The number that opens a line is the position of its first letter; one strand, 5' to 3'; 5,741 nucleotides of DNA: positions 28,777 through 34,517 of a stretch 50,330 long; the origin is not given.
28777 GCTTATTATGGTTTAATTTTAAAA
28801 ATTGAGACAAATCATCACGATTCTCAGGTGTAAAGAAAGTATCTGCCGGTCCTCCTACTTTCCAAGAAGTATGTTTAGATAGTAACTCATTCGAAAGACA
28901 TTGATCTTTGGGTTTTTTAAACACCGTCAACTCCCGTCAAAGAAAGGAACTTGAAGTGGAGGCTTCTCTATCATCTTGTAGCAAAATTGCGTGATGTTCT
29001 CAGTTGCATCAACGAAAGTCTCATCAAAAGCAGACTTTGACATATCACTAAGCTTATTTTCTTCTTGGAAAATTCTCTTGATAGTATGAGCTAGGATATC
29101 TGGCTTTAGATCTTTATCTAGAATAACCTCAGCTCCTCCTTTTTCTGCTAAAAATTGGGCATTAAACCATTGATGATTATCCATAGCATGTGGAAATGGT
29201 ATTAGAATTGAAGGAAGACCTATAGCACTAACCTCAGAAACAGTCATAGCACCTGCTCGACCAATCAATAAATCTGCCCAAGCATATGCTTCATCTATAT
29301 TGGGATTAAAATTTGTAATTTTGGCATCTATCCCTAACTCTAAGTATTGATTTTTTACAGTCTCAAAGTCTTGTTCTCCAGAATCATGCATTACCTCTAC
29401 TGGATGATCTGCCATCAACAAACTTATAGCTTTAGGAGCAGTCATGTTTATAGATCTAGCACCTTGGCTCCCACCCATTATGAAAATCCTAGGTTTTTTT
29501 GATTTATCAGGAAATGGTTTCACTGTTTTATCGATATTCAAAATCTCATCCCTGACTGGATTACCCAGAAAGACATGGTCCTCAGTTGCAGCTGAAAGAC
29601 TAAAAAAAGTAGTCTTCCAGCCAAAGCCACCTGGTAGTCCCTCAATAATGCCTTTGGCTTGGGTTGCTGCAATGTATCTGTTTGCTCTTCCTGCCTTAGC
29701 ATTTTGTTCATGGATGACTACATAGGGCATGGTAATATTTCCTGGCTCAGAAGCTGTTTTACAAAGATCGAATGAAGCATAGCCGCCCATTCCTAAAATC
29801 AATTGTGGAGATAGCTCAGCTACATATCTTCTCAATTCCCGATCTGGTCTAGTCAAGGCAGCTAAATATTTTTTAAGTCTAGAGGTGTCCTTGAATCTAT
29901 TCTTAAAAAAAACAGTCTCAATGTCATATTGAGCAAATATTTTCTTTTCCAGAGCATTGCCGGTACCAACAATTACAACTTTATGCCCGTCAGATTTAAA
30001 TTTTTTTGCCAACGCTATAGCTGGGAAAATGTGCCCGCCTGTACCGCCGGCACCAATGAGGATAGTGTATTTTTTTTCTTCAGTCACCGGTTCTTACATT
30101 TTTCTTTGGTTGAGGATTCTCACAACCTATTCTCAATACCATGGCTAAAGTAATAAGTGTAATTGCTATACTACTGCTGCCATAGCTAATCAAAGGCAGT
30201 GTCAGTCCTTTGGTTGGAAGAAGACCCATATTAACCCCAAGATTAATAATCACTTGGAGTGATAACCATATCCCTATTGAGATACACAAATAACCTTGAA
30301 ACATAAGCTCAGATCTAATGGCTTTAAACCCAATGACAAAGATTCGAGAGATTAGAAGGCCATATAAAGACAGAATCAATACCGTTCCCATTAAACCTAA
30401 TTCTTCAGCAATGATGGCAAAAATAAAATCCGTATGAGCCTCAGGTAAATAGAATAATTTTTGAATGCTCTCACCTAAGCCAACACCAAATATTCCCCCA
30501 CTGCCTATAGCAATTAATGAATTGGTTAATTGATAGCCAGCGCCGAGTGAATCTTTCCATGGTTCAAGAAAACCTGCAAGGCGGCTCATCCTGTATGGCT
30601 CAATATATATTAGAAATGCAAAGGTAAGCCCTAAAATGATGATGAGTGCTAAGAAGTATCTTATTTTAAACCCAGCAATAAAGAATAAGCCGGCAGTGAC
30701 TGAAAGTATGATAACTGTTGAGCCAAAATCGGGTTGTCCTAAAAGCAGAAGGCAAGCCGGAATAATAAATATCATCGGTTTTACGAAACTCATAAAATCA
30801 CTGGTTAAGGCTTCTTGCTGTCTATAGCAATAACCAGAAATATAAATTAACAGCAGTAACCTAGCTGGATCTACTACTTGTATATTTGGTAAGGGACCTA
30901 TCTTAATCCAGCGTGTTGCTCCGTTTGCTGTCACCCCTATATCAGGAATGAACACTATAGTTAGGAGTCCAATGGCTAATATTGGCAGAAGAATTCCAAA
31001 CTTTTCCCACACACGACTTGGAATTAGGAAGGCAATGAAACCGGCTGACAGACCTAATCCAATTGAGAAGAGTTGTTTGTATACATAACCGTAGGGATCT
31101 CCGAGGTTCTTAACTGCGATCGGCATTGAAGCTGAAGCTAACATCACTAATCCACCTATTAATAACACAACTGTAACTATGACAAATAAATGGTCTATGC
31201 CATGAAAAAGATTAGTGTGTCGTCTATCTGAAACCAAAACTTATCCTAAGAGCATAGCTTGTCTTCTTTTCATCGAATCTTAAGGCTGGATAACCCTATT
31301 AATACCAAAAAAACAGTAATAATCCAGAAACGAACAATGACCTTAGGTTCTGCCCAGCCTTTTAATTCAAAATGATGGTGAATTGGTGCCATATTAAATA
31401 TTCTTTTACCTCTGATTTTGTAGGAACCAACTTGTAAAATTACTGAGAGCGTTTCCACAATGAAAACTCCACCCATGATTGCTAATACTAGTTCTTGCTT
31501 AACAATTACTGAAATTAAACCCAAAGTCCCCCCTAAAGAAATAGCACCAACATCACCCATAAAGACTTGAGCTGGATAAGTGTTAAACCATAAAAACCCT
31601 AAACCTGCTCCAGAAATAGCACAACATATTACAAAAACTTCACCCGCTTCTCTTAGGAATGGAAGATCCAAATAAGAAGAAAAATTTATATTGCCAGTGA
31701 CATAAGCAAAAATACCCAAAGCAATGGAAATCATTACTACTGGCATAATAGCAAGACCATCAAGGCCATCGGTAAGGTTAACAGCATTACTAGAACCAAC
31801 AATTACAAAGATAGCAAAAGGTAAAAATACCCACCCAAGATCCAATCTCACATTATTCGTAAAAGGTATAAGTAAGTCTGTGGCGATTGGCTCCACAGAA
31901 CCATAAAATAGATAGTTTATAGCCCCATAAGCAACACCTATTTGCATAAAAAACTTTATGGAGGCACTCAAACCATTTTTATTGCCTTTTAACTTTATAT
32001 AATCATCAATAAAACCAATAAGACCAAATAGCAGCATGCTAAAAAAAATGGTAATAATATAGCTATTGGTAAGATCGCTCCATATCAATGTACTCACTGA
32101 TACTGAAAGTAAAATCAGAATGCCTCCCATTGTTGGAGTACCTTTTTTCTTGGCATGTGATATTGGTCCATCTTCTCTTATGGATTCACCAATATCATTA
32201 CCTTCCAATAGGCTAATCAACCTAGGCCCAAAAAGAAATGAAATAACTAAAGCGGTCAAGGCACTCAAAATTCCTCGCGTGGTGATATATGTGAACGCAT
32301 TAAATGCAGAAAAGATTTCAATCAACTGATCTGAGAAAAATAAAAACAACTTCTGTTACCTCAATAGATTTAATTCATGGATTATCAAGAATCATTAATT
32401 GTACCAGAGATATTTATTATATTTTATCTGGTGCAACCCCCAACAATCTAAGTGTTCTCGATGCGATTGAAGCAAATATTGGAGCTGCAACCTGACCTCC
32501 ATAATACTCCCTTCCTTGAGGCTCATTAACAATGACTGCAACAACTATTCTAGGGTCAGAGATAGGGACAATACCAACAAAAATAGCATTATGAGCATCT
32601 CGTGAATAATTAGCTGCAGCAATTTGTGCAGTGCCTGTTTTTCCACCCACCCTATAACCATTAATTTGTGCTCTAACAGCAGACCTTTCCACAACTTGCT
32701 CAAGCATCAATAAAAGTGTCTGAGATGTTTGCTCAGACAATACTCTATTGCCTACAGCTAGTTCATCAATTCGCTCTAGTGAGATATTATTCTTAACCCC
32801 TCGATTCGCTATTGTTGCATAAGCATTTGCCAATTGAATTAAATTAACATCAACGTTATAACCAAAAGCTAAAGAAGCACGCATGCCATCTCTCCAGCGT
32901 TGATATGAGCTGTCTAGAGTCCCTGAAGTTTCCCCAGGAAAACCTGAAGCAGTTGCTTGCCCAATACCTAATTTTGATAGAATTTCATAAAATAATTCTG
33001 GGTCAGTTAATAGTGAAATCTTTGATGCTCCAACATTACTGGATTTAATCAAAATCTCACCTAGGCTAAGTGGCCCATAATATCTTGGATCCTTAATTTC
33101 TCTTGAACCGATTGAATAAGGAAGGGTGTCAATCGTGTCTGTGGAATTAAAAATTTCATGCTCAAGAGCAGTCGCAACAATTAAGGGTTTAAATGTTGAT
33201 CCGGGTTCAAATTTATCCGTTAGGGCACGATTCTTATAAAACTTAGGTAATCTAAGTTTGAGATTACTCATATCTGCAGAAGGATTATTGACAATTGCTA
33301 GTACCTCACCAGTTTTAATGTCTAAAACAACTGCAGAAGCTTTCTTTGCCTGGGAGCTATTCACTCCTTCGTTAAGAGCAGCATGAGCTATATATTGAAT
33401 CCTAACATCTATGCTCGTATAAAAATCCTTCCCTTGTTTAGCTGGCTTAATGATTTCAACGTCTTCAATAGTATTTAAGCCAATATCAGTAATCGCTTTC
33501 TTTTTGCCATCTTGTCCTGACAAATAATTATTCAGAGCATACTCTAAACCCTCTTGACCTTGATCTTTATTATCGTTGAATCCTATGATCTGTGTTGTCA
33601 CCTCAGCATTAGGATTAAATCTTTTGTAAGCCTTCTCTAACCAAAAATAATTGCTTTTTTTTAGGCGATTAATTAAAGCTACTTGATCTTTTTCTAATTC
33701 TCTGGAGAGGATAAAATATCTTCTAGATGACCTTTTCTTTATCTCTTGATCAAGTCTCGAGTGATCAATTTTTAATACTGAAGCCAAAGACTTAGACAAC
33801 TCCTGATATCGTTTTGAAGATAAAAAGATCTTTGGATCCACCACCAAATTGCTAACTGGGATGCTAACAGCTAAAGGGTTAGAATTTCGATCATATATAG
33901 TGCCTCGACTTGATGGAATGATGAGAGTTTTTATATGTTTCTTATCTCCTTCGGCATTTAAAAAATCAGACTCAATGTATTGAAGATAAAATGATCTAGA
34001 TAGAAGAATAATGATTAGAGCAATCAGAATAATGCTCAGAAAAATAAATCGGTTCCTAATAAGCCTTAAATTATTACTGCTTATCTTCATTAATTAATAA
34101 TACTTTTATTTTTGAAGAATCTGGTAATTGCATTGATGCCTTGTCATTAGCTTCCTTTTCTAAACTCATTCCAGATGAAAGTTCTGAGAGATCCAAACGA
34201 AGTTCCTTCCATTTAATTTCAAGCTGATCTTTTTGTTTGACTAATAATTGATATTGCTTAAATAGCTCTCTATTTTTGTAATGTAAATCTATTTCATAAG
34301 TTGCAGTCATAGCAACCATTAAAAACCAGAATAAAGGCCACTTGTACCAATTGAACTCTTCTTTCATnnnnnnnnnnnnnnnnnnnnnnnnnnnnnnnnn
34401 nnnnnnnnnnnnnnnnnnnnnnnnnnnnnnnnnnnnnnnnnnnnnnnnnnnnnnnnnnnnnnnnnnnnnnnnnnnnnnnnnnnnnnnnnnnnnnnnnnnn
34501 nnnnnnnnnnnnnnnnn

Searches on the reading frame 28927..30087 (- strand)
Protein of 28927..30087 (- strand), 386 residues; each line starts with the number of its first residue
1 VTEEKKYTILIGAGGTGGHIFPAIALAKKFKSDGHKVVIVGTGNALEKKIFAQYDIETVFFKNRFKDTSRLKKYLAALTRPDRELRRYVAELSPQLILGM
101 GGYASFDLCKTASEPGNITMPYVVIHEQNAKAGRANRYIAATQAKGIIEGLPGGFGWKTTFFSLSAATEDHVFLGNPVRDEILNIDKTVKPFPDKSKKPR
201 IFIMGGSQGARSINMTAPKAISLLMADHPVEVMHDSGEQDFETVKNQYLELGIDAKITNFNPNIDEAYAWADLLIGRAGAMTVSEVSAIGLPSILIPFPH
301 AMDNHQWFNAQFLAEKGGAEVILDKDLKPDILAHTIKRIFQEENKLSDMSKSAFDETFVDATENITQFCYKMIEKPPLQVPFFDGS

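Call 3: search_protein_families(library=ncbifam, proteins=[window:28927-30087:-])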
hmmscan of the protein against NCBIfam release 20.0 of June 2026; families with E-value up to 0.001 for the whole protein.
window:28927-30087:- (386 aa): 7 families
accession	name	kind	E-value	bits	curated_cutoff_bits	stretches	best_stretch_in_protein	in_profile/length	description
TIGR01133.1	murG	equivalog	2.4e-74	250.5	250.25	1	5-367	4-351/353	undecaprenyldiphospho-muramoylpentapeptide beta-N-acetylglucosaminyltransferase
NF009102.0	PRK12446.1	equivalog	1.2e-28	100.1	339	1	8-356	3-340/352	undecaprenyldiphospho-muramoylpentapeptide beta-N-acetylglucosaminyltransferase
NF010135.0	PRK13609.1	equivalog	2.9e-12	46.2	500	1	183-366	187-362/388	diglucosyl diacylglycerol synthase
NF041548.1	PssE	equivalog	8.7e-07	29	120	1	254-333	42-121/146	PssE/Cps14G family polysaccharide biosynthesis glycosyltransferase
TIGR03590.1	PseG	equivalog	1e-05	25.3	153.55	1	193-298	166-269/280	UDP-2,4-diacetamido-2,4,6-trideoxy-beta-L-altropyranose hydrolase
NF010134.0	PRK13608.1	equivalog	0.00033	19.8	557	0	255-375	258-371/391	diglucosyl diacylglycerol synthase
TIGR01426.2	MGT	subfamily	0.00081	18.5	260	0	270-349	292-367/393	macrolide family glycosyltransferase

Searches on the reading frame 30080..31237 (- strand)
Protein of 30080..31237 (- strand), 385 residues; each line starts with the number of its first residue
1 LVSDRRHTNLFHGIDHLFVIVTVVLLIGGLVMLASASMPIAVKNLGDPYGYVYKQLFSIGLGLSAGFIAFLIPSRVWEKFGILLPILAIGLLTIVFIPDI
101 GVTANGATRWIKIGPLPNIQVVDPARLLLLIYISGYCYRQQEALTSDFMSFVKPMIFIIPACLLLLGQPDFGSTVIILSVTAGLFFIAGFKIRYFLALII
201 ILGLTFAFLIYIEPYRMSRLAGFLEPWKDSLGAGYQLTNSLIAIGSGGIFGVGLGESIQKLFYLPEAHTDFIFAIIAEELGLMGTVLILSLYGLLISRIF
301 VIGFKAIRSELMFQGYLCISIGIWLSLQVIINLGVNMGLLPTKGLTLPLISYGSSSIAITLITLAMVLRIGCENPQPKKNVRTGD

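Call 3: search_protein_families(library=ncbifam, proteins=[window:30080-31237:-])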
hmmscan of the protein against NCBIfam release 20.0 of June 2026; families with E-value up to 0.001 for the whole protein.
window:30080-31237:- (385 aa): 6 families
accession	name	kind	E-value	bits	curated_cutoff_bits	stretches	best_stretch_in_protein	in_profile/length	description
TIGR02614.1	ftsW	equivalog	2.8e-111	372.1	337.5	1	15-371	1-354/357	putative lipid II flippase FtsW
NF008042.0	PRK10774.1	equivalog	2.6e-98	329.6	493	1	13-374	34-392/405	cell division protein FtsW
TIGR02615.1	spoVE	exception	1.1e-80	271.8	448.8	1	15-370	1-352/354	stage V sporulation protein E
TIGR02210.1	rodA_shape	equivalog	1.4e-78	264.5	336.7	1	15-372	1-354/357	rod shape-determining protein RodA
NF008060.0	PRK10794.1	equivalog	7.6e-45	153.4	590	1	14-371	16-360/370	peptidoglycan glycosyltransferase MrdB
NF037961.1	RodA_shape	subfamily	3.5e-34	118.8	150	2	233-372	272-409/415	rod shape-determining protein RodA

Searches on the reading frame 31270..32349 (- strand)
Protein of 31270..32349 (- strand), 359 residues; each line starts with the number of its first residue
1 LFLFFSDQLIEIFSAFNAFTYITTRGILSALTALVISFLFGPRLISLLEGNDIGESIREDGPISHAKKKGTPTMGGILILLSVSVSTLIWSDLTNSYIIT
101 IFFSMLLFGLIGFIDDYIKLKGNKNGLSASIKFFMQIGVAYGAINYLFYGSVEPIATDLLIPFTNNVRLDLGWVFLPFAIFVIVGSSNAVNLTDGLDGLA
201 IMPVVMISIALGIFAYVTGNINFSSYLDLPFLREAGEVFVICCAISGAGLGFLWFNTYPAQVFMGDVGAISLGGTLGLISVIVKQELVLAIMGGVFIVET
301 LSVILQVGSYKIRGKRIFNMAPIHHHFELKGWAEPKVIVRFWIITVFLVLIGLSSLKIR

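Call 3: search_protein_families(library=ncbifam, proteins=[window:31270-32349:-])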
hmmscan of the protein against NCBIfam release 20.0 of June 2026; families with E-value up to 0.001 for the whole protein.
window:31270-32349:- (359 aa): 3 families
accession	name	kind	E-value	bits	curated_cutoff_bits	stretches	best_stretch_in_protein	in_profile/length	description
TIGR00445.1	mraY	equivalog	1e-126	422.8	192.05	1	38-359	2-321/321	phospho-N-acetylmuramoyl-pentapeptide-transferase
NF053644.1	MraY_archaea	equivalog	2.3e-37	129.1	450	2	167-353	174-340/340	pseudomurein biosynthesis MraY family phospho-N-acetylmuramoyl-pentapeptide-transferase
TIGR02380.1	ECA_wecA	exception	1.8e-07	30.7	326.05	1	60-285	29-231/346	UDP-N-acetylglucosamine--undecaprenyl-phosphate N-acetylglucosaminephosphotransferase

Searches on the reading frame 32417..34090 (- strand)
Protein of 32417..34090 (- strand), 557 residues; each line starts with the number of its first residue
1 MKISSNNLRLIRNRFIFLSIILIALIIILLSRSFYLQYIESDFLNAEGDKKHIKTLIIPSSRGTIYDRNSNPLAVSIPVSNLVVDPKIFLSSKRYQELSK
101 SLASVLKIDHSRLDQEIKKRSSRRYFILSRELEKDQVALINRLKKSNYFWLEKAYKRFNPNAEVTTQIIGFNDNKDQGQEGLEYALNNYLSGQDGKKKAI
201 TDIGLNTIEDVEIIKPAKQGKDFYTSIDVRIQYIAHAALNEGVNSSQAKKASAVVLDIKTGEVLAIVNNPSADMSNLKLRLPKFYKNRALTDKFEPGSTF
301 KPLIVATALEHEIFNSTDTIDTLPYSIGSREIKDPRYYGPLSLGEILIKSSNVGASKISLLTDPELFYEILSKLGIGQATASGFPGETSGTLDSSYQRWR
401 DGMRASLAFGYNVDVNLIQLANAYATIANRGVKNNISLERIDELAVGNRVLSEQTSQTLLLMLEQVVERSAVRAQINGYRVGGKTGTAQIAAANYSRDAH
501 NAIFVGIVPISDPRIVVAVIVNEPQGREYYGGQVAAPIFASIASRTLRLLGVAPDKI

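Call 3: search_protein_families(library=ncbifam, proteins=[window:32417-34090:-])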
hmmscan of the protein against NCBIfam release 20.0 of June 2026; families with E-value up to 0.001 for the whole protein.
window:32417-34090:- (557 aa): 20 families
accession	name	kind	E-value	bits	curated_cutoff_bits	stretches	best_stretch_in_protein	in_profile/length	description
NF053573.1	PBP2_PenA_Neis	exception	7.1e-121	404.5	1105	1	15-556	28-570/572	peptidoglycan D,D-transpeptidase PBP2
NF011685.0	PRK15105.1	subfamily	1.3e-118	397.2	737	1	7-556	16-567/588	peptidoglycan glycosyltransferase FtsI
TIGR02214.1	spoVD_pbp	equivalog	4.8e-93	312.6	688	1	14-556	1-564/636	stage V sporulation protein D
TIGR03423.1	pbp2_mrdA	equivalog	7.3e-72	242.8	455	1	14-546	2-590/593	penicillin-binding protein 2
NF038271.1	strep_PBP2X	exception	1.5e-43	149.1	1050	1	14-526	31-595/750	penicillin-binding protein PBP2X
TIGR02074.1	PBP_1a_fam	subfamily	1.4e-28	100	508.75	1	217-545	220-531/535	PBP1A family penicillin-binding protein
NF051842.1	PBP4_5_Efaec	equivalog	1.9e-21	76.1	700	1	52-505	155-630/668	penicillin-binding protein PBP4(5)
NF051885.1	tranpepglycosPbpC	equivalog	1.1e-19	70.6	900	1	209-508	280-556/632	multimodular transpeptidase-transglycosylase PbpC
TIGR02073.1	PBP_1c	equivalog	1.6e-18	66.7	494.2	1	223-546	244-543/728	penicillin-binding protein 1C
NF008061.0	PRK10795.1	equivalog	8.6e-18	64.2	962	1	12-393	21-431/634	peptidoglycan DD-transpeptidase MrdA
NF038278.1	strep_PBP2B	exception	2.7e-16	59.2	975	2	9-143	6-136/678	penicillin-binding protein PBP2B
NF000237.1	MECA_PBP2A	equivalog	2.1e-13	49.4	750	1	52-523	141-635/668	PBP2a family beta-lactam-resistant peptidoglycan transpeptidase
NF033378.1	MECD_PBP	exception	2.4e-13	49.3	1450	1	58-527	149-650/678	PBP2a family beta-lactam-resistant peptidoglycan transpeptidase MecD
NF000407.1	MECC_PBP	exception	3.1e-13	48.9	1500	1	48-525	136-634/665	PBP2a family beta-lactam-resistant peptidoglycan transpeptidase MecC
NF038276.1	strep_PBP2A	exception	2.4e-11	42.6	1100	1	220-491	317-582/716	penicillin-binding protein PBP2A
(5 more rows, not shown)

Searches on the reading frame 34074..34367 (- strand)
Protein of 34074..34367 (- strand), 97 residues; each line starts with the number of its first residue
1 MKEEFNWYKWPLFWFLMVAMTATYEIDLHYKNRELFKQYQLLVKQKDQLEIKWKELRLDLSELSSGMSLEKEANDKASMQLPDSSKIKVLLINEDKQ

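Call 3: search_protein_families(library=ncbifam, proteins=[window:34074-34367:-])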
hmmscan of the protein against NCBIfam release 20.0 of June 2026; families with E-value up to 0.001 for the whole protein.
window:34074-34367:- (97 aa): 2 families
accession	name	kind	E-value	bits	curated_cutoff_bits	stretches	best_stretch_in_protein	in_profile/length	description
TIGR02209.1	ftsL_broad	equivalog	1.1e-11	44.5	42.45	1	11-87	5-81/85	cell division protein FtsL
NF008040.0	PRK10772.1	equivalog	1.5e-07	31.4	96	1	8-90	24-106/109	cell division protein FtsL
